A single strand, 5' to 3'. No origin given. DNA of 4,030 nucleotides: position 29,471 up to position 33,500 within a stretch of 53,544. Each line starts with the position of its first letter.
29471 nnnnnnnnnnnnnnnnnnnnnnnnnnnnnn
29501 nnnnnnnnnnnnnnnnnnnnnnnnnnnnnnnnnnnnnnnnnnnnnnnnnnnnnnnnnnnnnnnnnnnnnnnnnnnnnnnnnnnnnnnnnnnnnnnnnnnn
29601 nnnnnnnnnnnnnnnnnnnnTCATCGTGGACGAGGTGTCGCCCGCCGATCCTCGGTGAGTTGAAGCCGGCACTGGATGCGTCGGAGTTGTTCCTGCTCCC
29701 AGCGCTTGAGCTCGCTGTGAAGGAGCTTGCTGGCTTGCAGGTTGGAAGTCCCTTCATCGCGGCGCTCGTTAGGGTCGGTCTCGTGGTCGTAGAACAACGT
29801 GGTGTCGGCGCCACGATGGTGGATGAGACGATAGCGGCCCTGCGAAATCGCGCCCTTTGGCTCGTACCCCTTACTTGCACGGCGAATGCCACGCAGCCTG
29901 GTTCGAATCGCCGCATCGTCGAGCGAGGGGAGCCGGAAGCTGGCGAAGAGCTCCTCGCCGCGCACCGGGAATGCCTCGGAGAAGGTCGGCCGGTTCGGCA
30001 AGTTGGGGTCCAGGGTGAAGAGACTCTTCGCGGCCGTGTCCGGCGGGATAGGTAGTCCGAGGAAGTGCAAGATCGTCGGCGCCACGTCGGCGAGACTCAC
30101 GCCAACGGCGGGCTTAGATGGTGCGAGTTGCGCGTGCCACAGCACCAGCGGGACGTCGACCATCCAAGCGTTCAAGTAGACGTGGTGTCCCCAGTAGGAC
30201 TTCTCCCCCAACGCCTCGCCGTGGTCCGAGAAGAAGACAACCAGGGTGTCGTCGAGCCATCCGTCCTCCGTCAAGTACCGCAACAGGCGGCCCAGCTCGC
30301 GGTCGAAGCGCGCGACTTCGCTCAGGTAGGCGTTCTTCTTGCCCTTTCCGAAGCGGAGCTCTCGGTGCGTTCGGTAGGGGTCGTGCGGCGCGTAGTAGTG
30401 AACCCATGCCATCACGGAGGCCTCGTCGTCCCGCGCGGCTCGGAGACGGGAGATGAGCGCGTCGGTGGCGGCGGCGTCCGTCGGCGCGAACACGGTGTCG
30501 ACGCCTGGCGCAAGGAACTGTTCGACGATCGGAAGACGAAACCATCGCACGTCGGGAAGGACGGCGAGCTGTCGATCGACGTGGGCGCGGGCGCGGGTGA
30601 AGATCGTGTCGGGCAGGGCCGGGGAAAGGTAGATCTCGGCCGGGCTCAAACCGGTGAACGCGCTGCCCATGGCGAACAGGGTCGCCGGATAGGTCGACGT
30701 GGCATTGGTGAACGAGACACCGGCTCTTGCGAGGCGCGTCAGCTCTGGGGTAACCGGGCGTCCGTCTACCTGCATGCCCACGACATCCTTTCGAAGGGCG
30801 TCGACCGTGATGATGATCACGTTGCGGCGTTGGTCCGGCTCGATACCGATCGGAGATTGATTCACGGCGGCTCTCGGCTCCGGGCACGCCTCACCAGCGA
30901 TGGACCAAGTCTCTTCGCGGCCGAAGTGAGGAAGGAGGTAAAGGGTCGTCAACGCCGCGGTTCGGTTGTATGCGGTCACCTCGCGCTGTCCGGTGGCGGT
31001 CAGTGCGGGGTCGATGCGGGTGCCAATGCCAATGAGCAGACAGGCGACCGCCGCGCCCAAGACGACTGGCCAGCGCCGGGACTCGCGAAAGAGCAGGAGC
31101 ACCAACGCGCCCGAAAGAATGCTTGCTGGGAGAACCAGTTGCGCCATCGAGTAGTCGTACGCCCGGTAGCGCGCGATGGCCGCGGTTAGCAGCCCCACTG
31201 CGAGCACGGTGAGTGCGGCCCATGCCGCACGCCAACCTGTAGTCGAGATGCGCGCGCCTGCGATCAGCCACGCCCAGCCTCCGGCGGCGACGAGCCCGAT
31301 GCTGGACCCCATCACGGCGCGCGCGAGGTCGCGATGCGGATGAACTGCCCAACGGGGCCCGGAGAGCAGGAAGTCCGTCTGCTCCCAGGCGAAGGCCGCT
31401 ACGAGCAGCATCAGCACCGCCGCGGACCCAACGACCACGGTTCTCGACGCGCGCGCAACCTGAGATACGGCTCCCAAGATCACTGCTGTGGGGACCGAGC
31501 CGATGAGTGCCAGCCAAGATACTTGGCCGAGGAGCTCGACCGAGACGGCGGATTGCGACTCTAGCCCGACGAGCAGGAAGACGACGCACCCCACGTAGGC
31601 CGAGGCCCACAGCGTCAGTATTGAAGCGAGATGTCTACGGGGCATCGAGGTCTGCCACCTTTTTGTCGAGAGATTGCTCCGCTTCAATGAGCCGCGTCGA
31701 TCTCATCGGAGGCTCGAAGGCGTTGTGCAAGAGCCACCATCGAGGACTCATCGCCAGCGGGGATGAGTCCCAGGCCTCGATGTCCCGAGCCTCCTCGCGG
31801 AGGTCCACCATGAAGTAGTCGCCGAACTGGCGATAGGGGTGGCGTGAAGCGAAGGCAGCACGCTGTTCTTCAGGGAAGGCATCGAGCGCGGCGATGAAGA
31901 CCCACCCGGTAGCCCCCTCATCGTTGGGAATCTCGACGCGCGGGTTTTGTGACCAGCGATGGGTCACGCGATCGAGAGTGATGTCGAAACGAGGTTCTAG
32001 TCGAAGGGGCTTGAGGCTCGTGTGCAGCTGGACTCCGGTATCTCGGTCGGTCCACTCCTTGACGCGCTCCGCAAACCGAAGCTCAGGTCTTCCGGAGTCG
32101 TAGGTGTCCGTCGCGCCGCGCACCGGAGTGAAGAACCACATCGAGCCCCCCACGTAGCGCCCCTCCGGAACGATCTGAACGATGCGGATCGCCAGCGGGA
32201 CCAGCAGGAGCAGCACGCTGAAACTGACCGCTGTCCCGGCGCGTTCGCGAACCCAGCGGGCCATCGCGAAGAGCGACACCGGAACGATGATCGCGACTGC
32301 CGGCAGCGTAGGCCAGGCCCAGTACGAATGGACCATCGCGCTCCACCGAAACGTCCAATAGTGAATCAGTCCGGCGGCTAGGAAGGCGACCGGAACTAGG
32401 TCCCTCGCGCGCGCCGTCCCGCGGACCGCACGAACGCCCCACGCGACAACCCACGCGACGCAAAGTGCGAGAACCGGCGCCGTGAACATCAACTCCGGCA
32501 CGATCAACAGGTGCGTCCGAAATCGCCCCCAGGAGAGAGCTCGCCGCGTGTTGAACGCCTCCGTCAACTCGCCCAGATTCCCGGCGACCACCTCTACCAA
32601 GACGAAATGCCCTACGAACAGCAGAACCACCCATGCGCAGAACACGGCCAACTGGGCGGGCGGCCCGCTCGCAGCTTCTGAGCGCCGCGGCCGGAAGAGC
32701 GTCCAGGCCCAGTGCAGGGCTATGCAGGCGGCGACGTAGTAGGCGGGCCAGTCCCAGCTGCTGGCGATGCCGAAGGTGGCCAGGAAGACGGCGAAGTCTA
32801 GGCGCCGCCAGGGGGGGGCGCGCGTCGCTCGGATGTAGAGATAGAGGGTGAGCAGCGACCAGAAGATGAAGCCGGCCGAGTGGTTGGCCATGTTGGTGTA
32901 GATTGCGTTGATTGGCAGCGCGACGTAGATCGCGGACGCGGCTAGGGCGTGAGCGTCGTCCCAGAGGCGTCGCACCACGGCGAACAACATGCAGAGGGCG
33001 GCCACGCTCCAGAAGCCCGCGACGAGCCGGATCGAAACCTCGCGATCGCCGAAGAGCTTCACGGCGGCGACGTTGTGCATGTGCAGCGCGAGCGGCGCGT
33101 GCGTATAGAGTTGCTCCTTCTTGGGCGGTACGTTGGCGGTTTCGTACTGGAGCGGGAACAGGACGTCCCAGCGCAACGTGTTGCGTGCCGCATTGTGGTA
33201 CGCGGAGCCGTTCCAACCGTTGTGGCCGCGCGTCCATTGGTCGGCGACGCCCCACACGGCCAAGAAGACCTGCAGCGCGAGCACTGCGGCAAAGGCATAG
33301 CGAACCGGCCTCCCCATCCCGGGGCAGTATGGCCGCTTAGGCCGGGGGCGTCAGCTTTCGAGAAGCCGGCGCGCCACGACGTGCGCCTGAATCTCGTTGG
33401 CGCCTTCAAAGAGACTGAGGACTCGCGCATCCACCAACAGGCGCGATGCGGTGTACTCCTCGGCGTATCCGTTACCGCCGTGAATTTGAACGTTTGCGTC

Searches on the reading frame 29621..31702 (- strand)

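Call 12: search_protein_families(library=pfam, proteins=[window:29621-31702:-], max_evalue=0.01)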
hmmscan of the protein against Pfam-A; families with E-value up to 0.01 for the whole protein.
window:29621-31702:- (693 aa): 5 families
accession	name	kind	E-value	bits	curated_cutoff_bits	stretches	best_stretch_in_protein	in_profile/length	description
PF00884.28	Sulfatase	-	1.9e-28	100.1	25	2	409-549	146-300/301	Sulfatase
PF01663.27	Phosphodiest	-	1.8e-11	44.7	23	2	435-515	175-237/342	Type I phosphodiesterase / nucleotide pyrophosphatase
PF02995.22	DUF229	-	0.00013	21.3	25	1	459-500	306-347/496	Protein of unknown function (DUF229)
PF16347.10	SGSH_C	-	0.0042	17.7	29.3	0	617-650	97-131/154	N-sulphoglucosamine sulphohydrolase, C-terminal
PF01676.23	Metalloenzyme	-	0.0046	16.9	24.3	1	454-551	164-251/252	Metalloenzyme superfamily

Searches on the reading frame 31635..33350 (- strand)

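Call 12: search_protein_families(library=pfam, proteins=[window:31635-33350:-], max_evalue=0.01)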
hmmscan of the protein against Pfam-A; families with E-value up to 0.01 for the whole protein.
window:31635-33350:- (571 aa): 1 family
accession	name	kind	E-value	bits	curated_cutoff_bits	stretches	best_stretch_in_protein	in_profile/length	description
PF13231.12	PMT_2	-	2.6e-10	41.2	26.1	1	95-242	12-153/160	Dolichyl-phosphate-mannose-protein mannosyltransferase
